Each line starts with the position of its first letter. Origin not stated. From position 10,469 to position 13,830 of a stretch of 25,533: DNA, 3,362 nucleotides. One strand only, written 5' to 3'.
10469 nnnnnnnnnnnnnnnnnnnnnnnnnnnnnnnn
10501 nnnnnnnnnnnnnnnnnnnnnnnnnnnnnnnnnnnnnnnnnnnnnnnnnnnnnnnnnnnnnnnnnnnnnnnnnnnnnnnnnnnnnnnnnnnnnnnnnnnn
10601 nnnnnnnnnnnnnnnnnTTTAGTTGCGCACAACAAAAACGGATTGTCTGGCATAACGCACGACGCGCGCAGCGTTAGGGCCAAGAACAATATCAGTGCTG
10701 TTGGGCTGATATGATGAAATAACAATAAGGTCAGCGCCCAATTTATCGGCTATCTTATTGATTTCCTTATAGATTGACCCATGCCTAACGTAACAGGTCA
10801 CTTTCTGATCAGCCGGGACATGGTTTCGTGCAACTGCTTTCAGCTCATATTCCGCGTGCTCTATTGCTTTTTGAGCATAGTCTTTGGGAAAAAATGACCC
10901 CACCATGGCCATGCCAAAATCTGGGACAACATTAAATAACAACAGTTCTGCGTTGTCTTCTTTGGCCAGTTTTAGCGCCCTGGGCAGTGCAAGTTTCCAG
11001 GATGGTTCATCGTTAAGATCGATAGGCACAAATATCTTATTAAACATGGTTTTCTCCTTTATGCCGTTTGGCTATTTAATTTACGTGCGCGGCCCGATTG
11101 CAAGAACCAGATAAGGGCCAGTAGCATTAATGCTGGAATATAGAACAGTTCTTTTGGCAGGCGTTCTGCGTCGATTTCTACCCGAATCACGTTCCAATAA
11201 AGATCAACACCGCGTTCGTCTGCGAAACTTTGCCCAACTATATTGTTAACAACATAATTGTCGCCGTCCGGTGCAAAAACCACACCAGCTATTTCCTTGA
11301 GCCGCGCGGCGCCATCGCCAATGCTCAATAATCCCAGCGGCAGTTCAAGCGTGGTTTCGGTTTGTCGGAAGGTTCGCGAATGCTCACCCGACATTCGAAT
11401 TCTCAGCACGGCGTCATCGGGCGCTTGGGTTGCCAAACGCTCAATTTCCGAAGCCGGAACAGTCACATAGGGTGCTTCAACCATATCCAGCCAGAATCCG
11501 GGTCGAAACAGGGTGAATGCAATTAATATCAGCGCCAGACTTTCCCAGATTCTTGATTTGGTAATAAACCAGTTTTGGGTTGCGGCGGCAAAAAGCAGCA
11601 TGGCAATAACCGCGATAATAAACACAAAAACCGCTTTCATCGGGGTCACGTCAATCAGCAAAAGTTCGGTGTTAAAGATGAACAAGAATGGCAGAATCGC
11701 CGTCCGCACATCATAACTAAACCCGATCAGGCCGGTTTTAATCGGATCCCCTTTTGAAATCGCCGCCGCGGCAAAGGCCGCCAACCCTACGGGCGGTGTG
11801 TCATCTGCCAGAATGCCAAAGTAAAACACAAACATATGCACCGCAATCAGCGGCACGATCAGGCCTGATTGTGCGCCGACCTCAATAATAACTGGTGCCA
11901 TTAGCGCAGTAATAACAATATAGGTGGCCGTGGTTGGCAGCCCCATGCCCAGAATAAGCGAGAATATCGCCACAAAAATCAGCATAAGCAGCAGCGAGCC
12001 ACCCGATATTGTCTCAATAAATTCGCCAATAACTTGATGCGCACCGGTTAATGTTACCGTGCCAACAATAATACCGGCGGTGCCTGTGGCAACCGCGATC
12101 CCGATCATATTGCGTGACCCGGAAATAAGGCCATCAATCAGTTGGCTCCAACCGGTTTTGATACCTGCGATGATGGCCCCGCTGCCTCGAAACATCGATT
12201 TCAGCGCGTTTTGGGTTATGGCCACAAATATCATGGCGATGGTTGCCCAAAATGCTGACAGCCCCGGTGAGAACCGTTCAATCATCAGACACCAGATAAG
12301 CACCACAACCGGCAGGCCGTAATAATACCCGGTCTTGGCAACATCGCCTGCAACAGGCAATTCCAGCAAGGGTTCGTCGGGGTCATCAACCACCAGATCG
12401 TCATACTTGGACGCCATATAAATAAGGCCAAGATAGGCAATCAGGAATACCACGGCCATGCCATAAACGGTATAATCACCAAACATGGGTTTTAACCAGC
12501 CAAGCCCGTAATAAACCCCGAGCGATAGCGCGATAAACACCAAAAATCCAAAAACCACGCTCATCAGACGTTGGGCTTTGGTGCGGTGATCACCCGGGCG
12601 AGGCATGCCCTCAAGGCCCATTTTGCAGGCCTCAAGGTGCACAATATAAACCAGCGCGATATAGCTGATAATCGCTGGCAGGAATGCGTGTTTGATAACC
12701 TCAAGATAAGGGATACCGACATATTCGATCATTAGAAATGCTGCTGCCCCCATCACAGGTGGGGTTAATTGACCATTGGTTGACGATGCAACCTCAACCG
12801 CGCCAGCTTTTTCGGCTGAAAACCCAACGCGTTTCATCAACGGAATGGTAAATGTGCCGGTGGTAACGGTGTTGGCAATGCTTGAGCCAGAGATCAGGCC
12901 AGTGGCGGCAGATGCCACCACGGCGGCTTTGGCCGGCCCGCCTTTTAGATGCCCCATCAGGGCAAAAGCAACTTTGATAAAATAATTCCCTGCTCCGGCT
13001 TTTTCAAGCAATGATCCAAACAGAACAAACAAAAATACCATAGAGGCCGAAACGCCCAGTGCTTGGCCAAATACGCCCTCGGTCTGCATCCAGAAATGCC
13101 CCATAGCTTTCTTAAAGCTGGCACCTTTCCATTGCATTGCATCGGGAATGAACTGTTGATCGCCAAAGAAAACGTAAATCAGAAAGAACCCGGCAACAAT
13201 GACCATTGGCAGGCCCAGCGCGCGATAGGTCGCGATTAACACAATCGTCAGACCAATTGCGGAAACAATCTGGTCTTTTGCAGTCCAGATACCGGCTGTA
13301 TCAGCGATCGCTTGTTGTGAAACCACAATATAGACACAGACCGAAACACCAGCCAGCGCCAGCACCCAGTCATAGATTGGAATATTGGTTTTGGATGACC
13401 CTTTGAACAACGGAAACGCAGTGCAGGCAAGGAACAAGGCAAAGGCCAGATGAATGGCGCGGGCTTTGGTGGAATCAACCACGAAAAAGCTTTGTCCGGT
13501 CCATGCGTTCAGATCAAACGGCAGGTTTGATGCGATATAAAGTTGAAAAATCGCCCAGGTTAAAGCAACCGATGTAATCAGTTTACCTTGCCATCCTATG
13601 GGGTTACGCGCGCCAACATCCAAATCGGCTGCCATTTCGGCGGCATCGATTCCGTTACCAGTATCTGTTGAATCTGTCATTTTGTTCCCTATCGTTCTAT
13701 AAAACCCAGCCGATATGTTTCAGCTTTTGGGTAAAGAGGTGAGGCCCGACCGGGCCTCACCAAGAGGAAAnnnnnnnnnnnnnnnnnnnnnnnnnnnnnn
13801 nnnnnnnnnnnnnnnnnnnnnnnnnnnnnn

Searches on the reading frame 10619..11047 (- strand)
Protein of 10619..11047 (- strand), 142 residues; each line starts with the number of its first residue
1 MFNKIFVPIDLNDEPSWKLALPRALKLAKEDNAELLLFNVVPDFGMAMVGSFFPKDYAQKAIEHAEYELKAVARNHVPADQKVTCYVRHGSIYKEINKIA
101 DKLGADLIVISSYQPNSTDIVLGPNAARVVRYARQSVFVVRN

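Call 27: search_protein_families(library=pfam, proteins=[window:10619-11047:-])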
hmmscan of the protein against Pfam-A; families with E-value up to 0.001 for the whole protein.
window:10619-11047:- (142 aa): 1 family
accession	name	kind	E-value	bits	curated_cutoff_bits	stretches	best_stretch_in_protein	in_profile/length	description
PF00582.32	Usp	-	1.5e-21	77.8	24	1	1-141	1-141/141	Universal stress protein family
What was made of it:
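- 10619..11047 (-): Universal stress protein, last gene of the unit. Pfam Usp at 77.8 bits (call 27).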

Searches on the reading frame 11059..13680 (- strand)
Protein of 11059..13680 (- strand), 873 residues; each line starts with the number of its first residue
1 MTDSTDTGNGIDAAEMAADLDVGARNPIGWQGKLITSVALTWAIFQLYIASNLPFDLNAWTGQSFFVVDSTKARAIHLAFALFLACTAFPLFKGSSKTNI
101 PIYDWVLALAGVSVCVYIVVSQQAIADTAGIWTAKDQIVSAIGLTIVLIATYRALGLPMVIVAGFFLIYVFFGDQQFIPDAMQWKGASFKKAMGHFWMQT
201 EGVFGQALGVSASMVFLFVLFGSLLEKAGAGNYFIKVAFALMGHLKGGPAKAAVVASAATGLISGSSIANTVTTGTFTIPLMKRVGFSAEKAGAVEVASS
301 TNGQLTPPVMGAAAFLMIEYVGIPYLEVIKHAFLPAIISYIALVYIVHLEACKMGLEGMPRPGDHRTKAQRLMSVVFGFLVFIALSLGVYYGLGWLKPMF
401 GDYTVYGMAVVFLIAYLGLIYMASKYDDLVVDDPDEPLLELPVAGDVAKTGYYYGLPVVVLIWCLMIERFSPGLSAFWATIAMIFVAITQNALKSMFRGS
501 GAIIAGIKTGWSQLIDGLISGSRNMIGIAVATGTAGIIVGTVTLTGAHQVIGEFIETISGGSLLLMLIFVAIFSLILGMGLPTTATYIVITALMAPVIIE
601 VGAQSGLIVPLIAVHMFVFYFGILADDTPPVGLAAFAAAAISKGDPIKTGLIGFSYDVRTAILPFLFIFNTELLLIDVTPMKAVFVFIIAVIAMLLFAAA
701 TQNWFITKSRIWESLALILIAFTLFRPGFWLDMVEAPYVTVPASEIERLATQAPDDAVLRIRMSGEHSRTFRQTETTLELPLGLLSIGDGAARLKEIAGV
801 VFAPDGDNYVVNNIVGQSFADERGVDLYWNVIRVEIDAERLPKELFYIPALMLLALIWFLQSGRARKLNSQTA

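Call 3: search_protein_families(library=pfam, proteins=[window:11059-13680:-])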
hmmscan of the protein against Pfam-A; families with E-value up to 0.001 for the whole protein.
window:11059-13680:- (873 aa): 2 families
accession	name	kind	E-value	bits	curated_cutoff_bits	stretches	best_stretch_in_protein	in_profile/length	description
PF06808.19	DctM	-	4.5e-74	250.2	23.8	1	143-680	2-411/413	Tripartite ATP-independent periplasmic transporter, DctM component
PF11874.13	DUF3394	-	2.6e-57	193.9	28.2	1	683-866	1-180/181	Domain of unknown function (DUF3394)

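Call 4: search_protein_families(library=ncbifam, proteins=[window:11059-13680:-])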
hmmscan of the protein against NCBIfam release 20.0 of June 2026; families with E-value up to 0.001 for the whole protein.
window:11059-13680:- (873 aa): 2 families
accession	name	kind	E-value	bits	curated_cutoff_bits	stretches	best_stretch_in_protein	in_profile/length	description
TIGR02123.1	TRAP_fused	subfamily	4.6e-191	636.7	320.65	1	33-743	3-605/615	TRAP transporter fused permease subunit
TIGR00786.1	dctM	subfamily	1.1e-19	70.5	268.45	1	215-393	43-218/405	TRAP transporter large permease subunit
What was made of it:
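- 11059..13680 (-): Fused TRAP permease with C-terminal DUF3394 domain. TIGR02123 at 636.7 bits, above the 320 cut-off, plus Pfam DctM and DUF3394 (calls 3, 4).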
